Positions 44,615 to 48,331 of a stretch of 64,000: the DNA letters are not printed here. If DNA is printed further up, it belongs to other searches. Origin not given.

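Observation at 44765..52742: VirB10 and an inserted neighbour each carry ~1000 aa of a 17-residue 'DG-x-VVD-xx-GNVIG' repeat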

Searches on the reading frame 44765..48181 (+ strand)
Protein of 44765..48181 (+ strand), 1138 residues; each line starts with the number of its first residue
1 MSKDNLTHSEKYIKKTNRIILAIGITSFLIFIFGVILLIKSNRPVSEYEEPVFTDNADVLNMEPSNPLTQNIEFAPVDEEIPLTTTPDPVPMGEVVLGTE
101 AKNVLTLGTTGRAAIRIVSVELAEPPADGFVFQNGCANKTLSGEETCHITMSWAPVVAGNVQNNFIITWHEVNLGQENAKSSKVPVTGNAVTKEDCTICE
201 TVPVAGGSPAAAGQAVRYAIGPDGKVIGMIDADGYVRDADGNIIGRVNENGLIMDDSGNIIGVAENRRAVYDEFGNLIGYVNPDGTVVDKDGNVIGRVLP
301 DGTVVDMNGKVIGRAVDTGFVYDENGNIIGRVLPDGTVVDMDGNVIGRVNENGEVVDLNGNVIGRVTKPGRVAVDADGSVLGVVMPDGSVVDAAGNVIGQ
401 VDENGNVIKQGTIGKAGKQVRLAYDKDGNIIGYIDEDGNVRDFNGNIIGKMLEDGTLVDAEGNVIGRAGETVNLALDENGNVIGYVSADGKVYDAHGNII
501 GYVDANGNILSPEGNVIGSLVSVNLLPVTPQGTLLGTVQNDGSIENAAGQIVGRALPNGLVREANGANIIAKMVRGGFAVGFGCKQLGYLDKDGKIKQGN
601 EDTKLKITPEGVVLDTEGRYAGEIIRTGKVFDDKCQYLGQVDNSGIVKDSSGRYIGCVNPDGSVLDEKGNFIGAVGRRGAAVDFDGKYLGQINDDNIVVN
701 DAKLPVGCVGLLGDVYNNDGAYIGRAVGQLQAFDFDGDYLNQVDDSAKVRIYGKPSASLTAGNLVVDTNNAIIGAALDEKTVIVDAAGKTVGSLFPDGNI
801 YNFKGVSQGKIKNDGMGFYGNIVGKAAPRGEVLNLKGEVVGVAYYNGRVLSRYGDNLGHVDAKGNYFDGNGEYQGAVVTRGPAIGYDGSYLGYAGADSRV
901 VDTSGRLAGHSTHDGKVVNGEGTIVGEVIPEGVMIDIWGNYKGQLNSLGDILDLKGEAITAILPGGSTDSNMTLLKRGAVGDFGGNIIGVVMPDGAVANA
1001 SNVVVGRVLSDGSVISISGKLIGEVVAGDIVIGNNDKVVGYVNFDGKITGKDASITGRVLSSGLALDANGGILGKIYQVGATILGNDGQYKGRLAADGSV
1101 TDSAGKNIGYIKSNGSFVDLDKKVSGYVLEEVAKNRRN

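Call 5: search_protein_families(library=pfam, proteins=[window:44765-48181:+], max_evalue=0.01)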
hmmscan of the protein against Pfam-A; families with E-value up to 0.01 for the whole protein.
window:44765-48181:+ (1138 aa): 6 families
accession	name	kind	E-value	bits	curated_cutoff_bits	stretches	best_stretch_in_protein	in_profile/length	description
PF21785.3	Bflower_2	-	7.6e-73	242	38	7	227-315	12-96/112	5-fold beta-flower protein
PF12396.14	DUF3659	-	7.3e-33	112.7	24.8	5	246-298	7-55/61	Protein of unknown function (DUF3659)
PF21784.3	Bflower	-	1.3e-24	87.2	25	3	269-330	2-61/116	4-fold beta flower protein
PF05593.20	RHS_repeat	-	3.7e-16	59.5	22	0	392-439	2-37/38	RHS Repeat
PF15780.11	ASH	-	0.001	19.6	27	1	90-165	14-86/98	Abnormal spindle-like microcephaly-assoc'd, ASPM-SPD-2-Hydin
PF08450.18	SGL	-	0.007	16.4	26.3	0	333-370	185-224/246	SMP-30/Gluconolactonase/LRE-like region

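Call 23: find_homologous_proteins(query=window:44765-48178:+, max_evalue=0.00001)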
Query window:44765-48178:+ (1138 aa): 1050 proteins with E <= 0.00001 among 8000 candidates; the best 120 are listed.
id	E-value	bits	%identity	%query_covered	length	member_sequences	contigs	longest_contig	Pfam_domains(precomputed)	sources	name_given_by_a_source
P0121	0.0e+0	1633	60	100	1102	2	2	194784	PF21784.4,PF05593.20,PF12396.15,PF21785.4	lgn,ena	-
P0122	0.0e+0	1605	61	100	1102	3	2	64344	PF15780.12,PF21784.4,PF05593.20,PF12396.15,PF21785.4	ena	-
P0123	0.0e+0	1584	59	100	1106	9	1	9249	PF21784.4,PF05593.20,PF12396.15,PF21785.4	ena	-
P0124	0.0e+0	1571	58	100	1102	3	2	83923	PF21784.4,PF05593.20,PF12396.15,PF21785.4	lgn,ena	-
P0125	0.0e+0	1527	57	100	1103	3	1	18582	PF21784.4,PF05593.20,PF12396.15,PF21785.4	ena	-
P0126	0.0e+0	1449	58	92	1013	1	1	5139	PF21784.4,PF05593.20,PF12396.15,PF21785.4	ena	-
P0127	0.0e+0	1432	54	100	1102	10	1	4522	PF21784.4,PF05593.20,PF12396.15,PF21785.4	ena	-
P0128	0.0e+0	1427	42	84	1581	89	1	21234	PF21784.4,PF05593.20,PF12396.15,PF21785.4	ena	-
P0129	0.0e+0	1259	43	81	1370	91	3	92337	PF21784.4,PF05593.20,PF12396.15,PF21785.4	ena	-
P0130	0.0e+0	1247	38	81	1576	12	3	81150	PF21784.4,PF05593.20,PF12396.15,PF21785.4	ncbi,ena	-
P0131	0.0e+0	1232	42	81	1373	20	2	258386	PF21784.4,PF05593.20,PF12396.15,PF21785.4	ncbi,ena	-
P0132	0.0e+0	1232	41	81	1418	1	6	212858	PF21784.4,PF05593.20,PF12396.15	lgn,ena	-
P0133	0.0e+0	1187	43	81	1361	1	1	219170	PF21784.4,PF05593.20,PF12396.15,PF21785.4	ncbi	-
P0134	0.0e+0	1170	40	80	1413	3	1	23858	PF21784.4,PF05593.20,PF12396.15,PF21785.4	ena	-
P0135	0.0e+0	1167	42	100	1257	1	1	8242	PF21784.4,PF05593.20,PF12396.15,PF21785.4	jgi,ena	-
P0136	0.0e+0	1157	41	100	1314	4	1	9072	PF21784.4,PF05593.20,PF12396.15,PF21785.4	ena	-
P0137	0.0e+0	1157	40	100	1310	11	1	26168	PF21784.4,PF05593.20,PF12396.15,PF21785.4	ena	-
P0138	0.0e+0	1155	41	100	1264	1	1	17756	PF21784.4,PF05593.20,PF12396.15,PF21785.4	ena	-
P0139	0.0e+0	1147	42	100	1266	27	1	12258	PF21784.4,PF05593.20,PF12396.15,PF21785.4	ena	-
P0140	0.0e+0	1146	41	100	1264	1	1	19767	PF21784.4,PF05593.20,PF12396.15,PF21785.4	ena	-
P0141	0.0e+0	1145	42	100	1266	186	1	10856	PF21784.4,PF05593.20,PF12396.15,PF21785.4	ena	-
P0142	0.0e+0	1143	39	81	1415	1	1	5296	PF21784.4,PF05593.20,PF12396.15,PF21785.4,PF15535.13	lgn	-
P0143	0.0e+0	1122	41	81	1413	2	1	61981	PF21784.4,PF12396.15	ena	-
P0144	0.0e+0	1109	41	100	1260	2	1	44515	PF21784.4,PF05593.20,PF12396.15,PF21785.4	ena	-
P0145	0.0e+0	1095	42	100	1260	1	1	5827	PF21784.4,PF05593.20,PF12396.15,PF21785.4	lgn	-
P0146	0.0e+0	1089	57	81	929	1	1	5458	PF21784.4,PF05593.20,PF12396.15,PF21785.4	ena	-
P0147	0.0e+0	1087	40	81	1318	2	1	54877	PF21784.4,PF12396.15,PF21785.4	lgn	-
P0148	0.0e+0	1083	41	100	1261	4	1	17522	PF21784.4,PF05593.20,PF12396.15,PF21785.4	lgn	-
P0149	0.0e+0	1078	40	100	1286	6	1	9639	PF21784.4,PF05593.20,PF12396.15,PF21785.4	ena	-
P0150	0.0e+0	1072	46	100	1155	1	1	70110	PF21784.4,PF05593.20,PF12396.15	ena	-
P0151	0.0e+0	1058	41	100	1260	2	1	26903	PF21784.4,PF05593.20,PF12396.15,PF21785.4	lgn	-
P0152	0.0e+0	1027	42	100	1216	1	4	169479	PF21784.4,PF05593.20,PF12396.15,PF21785.4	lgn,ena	-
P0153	0.0e+0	1024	44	100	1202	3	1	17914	PF21784.4,PF05593.20,PF12396.15,PF21785.4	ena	-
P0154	4.4e-289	980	44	100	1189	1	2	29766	PF21784.4,PF05593.20,PF12396.15,PF21785.4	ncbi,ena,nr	ncbi:MAG: DUF3659 domain-containing protein [Alphaproteobacteria bacterium]|nr:DUF3659 domain-contai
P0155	8.7e-255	867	66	52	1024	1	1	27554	PF21784.4,PF12396.15,PF21785.4,PF13401.13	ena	-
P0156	1.1e-244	833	57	52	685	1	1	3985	PF21784.4,PF05593.20,PF12396.15,PF21785.4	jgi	-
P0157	4.1e-242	825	63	50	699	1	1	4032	PF20606.4,PF21784.4,PF05593.20,PF12396.15,PF21785.4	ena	-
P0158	3.4e-239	815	66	51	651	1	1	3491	PF21784.4,PF05593.20,PF12396.15,PF21785.4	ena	-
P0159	3.0e-236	805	36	97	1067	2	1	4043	PF21784.4,PF12396.15,PF21785.4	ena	-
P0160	3.9e-190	653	30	73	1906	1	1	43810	PF21784.4,PF05593.20,PF12396.15,PF21785.4,PF03743.20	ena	-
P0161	5.8e-173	596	42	69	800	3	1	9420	PF21784.4,PF12396.15,PF21785.4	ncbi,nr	ncbi:MAG: DUF3659 domain-containing protein, partial [Alphaproteobacteria bacterium]|nr:DUF3659 doma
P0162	3.8e-164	567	35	42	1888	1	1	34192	PF21784.4,PF12396.15,PF21785.4,PF03743.20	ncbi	-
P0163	9.3e-164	565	41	67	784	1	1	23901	PF21784.4,PF05593.20,PF12396.15,PF21785.4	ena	-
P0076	5.0e-160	553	35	50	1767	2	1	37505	PF21784.4,PF05593.20,PF12396.15,PF21785.4,PF03743.20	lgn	-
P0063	1.6e-156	541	34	43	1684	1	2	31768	PF21784.4,PF05593.20,PF12396.15,PF21785.4,PF03743.20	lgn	-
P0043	3.8e-142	494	27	80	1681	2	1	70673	PF21784.4,PF05593.20,PF12396.15,PF21785.4,PF03743.20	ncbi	-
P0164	6.0e-141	490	29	99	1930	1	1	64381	PF21784.4,PF12396.15,PF21785.4,PF03743.20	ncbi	-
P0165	3.2e-139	484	30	70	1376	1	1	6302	PF21784.4,PF05593.20,PF12396.15,PF21785.4,PF03743.20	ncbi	-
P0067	3.5e-137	477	26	80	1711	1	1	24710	PF21784.4,PF12396.15,PF21785.4,PF03743.20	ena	-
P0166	5.2e-136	473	27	80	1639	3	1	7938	PF21784.4,PF05593.20,PF12396.15,PF21785.4,PF03743.20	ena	-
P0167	2.0e-134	468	40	58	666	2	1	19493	PF21784.4,PF21785.4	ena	-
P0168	1.8e-131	458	26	81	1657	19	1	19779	PF21784.4,PF05593.20,PF12396.15,PF21785.4,PF03743.20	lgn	-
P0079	1.2e-130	456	27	80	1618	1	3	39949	PF21784.4,PF12396.15,PF21785.4,PF03743.20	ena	-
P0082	4.4e-130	454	27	80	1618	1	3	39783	PF21784.4,PF12396.15,PF21785.4,PF03743.20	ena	-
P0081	1.1e-129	452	27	80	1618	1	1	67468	PF21784.4,PF12396.15,PF21785.4,PF03743.20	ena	-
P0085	2.3e-129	451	27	80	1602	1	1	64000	PF21784.4,PF12396.15,PF21785.4,PF03743.20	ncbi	-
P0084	4.1e-129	450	27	80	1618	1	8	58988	PF21784.4,PF12396.15,PF21785.4,PF03743.20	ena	-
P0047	4.3e-125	437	27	80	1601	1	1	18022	PF21784.4,PF05593.20,PF12396.15,PF21785.4,PF03743.20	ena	-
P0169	8.6e-125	436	27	80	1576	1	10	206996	PF21784.4,PF12396.15,PF21785.4,PF03743.20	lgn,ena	-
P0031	1.2e-122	429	26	80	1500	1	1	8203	PF21784.4,PF12396.15,PF21785.4,PF03743.20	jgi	-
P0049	5.0e-122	427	27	79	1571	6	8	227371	PF21784.4,PF05593.20,PF12396.15,PF21785.4,PF03743.20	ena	-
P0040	2.3e-121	425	26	79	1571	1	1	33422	PF21784.4,PF12396.15,PF21785.4,PF03743.20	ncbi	-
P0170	6.6e-121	423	27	81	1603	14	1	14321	PF21784.4,PF12396.15,PF21785.4,PF03743.20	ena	-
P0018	8.5e-121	423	26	80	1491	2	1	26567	PF21784.4,PF12396.15,PF21785.4,PF03743.20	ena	-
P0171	1.2e-119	419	26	81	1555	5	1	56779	PF21784.4,PF12396.15,PF21785.4,PF03743.20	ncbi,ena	-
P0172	4.9e-119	417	26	87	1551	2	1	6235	PF21784.4,PF21785.4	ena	-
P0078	1.1e-118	416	25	80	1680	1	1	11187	PF21784.4,PF12396.15,PF21785.4,PF03743.20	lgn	-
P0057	1.8e-118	415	28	80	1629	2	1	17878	PF21784.4,PF05593.20,PF12396.15,PF21785.4,PF03743.20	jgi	jgi:YD repeat-containing protein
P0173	4.8e-117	411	27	81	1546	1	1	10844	PF21784.4,PF12396.15,PF21785.4,PF03743.20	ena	-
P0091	5.2e-117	410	27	80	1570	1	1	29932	PF21784.4,PF12396.15,PF21785.4,PF03743.20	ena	-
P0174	5.4e-117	410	27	80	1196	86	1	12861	PF21784.4,PF12396.15,PF21785.4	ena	-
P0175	5.8e-117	410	27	80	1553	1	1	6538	PF21784.4,PF12396.15,PF21785.4,PF03743.20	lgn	-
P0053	6.4e-117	410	26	80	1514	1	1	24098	PF21784.4,PF12396.15,PF21785.4,PF03743.20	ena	-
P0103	6.6e-117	410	27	80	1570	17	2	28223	PF21784.4,PF12396.15,PF21785.4,PF03743.20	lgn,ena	-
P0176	6.9e-117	410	26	80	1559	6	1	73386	PF21784.4,PF12396.15,PF21785.4,PF03743.20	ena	-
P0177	6.9e-117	410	27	80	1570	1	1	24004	PF21784.4,PF12396.15,PF21785.4,PF03743.20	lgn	-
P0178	6.9e-117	410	27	80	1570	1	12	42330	PF21784.4,PF12396.15,PF21785.4,PF03743.20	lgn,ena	-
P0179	7.3e-117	410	26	80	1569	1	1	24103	PF21784.4,PF12396.15,PF21785.4,PF03743.20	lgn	-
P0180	1.6e-116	409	27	80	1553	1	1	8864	PF21784.4,PF12396.15,PF21785.4,PF03743.20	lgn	-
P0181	1.8e-116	409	27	80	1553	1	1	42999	PF21784.4,PF12396.15,PF21785.4,PF03743.20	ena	-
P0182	2.0e-116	409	27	80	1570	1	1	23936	PF21784.4,PF12396.15,PF21785.4,PF03743.20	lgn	-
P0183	2.1e-116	408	27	80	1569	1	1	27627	PF21784.4,PF12396.15,PF21785.4,PF03743.20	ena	-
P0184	2.1e-116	408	27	80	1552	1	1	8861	PF21784.4,PF12396.15,PF21785.4,PF03743.20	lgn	-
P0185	2.2e-116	408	27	80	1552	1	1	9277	PF21784.4,PF12396.15,PF21785.4,PF03743.20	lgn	-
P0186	2.2e-116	408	27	80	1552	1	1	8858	PF21784.4,PF12396.15,PF21785.4,PF03743.20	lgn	-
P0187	2.2e-116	408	27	80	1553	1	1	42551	PF21784.4,PF12396.15,PF21785.4,PF03743.20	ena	-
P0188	2.2e-116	408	27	80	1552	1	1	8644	PF21784.4,PF12396.15,PF21785.4,PF03743.20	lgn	-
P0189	2.2e-116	408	27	80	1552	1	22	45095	PF21784.4,PF12396.15,PF21785.4,PF03743.20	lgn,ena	-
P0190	2.2e-116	408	27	80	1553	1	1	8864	PF21784.4,PF12396.15,PF21785.4,PF03743.20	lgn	-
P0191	2.2e-116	408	27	80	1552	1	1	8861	PF21784.4,PF12396.15,PF21785.4,PF03743.20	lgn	-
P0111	2.3e-116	408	27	80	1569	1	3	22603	PF21784.4,PF12396.15,PF21785.4,PF03743.20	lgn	-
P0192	2.3e-116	408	27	80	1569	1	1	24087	PF21784.4,PF12396.15,PF21785.4,PF03743.20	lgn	-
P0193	2.4e-116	408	27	80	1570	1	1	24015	PF21784.4,PF12396.15,PF21785.4,PF03743.20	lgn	-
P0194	2.4e-116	408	27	80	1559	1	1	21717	PF21784.4,PF12396.15,PF21785.4,PF03743.20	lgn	-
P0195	2.4e-116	408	27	80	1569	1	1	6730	PF21784.4,PF12396.15,PF21785.4,PF03743.20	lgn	-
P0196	2.4e-116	408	27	80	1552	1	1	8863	PF21784.4,PF12396.15,PF21785.4,PF03743.20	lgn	-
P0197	2.4e-116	408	27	80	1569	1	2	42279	PF21784.4,PF12396.15,PF21785.4,PF03743.20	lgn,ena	-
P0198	2.4e-116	408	27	80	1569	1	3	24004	PF21784.4,PF12396.15,PF21785.4,PF03743.20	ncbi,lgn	-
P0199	2.4e-116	408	27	80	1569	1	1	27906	PF21784.4,PF12396.15,PF21785.4,PF03743.20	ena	-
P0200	2.4e-116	408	27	80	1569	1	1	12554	PF21784.4,PF12396.15,PF21785.4,PF03743.20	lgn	-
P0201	2.4e-116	408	27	80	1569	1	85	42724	PF21784.4,PF12396.15,PF21785.4,PF03743.20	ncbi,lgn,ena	-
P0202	2.4e-116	408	27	80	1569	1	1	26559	PF21784.4,PF12396.15,PF21785.4,PF03743.20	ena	-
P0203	2.4e-116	408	27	80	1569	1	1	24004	PF21784.4,PF12396.15,PF21785.4,PF03743.20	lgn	-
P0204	2.4e-116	408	27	80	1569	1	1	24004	PF21784.4,PF12396.15,PF21785.4,PF03743.20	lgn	-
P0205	2.5e-116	408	27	80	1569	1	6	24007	PF21784.4,PF12396.15,PF21785.4,PF03743.20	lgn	-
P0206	2.5e-116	408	27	80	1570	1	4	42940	PF21784.4,PF12396.15,PF21785.4,PF03743.20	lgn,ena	-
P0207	2.5e-116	408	27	80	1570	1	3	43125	PF21784.4,PF12396.15,PF21785.4,PF03743.20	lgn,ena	-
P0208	2.5e-116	408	27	80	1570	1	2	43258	PF21784.4,PF12396.15,PF21785.4,PF03743.20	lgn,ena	-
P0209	2.5e-116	408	27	80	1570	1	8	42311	PF21784.4,PF12396.15,PF21785.4,PF03743.20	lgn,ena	-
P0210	2.5e-116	408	27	80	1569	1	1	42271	PF21784.4,PF12396.15,PF21785.4,PF03743.20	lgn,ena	-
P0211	2.6e-116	408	27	80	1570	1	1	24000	PF21784.4,PF12396.15,PF21785.4,PF03743.20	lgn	-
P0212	2.6e-116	408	27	80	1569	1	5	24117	PF21784.4,PF12396.15,PF21785.4,PF03743.20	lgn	-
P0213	2.7e-116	408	27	80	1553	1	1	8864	PF21784.4,PF12396.15,PF21785.4,PF03743.20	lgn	-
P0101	2.7e-116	408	27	80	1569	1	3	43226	PF21784.4,PF12396.15,PF21785.4,PF03743.20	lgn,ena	-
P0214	2.7e-116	408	27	80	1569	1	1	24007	PF21784.4,PF12396.15,PF21785.4,PF03743.20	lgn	-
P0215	2.9e-116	408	27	80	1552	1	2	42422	PF21784.4,PF12396.15,PF21785.4,PF03743.20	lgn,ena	-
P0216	2.9e-116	408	27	80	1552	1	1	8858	PF21784.4,PF12396.15,PF21785.4,PF03743.20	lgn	-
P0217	2.9e-116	408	27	80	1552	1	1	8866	PF21784.4,PF12396.15,PF21785.4,PF03743.20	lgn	-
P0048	2.9e-116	408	27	80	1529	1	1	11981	PF21784.4,PF05593.20,PF12396.15,PF21785.4,PF03743.20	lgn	-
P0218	3.0e-116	408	27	80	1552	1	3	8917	PF21784.4,PF12396.15,PF21785.4,PF03743.20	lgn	-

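Call 32: list_cluster_members(proteins=[P0162, P0164, P0248, P0249, P0298, P0287, P0256, P0264, P0001, P0239])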
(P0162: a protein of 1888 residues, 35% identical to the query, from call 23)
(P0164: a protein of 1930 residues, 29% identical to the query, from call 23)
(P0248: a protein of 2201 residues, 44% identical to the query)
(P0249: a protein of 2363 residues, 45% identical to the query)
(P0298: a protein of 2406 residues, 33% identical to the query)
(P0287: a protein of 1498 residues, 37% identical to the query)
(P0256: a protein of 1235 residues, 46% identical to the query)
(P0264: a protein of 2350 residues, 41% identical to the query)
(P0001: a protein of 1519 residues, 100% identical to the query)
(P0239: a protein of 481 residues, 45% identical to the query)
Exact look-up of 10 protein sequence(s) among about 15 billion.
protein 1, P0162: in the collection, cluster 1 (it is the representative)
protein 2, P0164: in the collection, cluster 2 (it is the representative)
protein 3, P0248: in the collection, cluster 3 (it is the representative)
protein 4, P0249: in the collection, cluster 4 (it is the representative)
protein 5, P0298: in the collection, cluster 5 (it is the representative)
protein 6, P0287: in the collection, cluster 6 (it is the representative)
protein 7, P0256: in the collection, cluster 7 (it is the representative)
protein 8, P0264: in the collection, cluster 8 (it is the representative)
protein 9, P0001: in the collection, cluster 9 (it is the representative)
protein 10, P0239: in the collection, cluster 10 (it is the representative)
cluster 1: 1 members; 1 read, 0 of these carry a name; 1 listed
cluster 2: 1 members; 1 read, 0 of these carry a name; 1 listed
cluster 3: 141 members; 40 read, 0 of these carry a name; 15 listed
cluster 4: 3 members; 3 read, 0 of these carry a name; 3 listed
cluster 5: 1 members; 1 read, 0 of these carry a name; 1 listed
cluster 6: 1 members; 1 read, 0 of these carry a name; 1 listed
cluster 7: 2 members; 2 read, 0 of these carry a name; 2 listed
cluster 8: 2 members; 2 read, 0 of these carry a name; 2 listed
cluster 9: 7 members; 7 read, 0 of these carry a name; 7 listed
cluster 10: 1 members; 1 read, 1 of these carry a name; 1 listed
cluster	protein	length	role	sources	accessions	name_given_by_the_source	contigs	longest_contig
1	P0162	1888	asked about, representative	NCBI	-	-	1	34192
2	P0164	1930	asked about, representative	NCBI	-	-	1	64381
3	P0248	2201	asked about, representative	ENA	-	-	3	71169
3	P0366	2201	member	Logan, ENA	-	-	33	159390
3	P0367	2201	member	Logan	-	-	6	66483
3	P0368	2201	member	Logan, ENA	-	-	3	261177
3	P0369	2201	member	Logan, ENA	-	-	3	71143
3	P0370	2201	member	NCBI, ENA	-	-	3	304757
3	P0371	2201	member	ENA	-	-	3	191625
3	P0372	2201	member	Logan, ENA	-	-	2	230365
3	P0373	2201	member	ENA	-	-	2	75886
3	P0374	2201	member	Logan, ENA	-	-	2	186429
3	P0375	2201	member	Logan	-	-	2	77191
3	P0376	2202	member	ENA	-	-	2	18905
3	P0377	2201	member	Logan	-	-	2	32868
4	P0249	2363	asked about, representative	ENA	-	-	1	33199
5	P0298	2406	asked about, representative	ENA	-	-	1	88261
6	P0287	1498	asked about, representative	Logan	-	-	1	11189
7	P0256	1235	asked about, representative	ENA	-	-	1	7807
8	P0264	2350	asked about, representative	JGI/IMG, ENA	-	-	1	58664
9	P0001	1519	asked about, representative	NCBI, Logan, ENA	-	-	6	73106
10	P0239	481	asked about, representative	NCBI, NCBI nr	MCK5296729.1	MAG: hypothetical protein KAJ75_07540, partial [Alphaproteobacteria bacterium] | hypothetical protein [Alphaproteobacteria bacterium]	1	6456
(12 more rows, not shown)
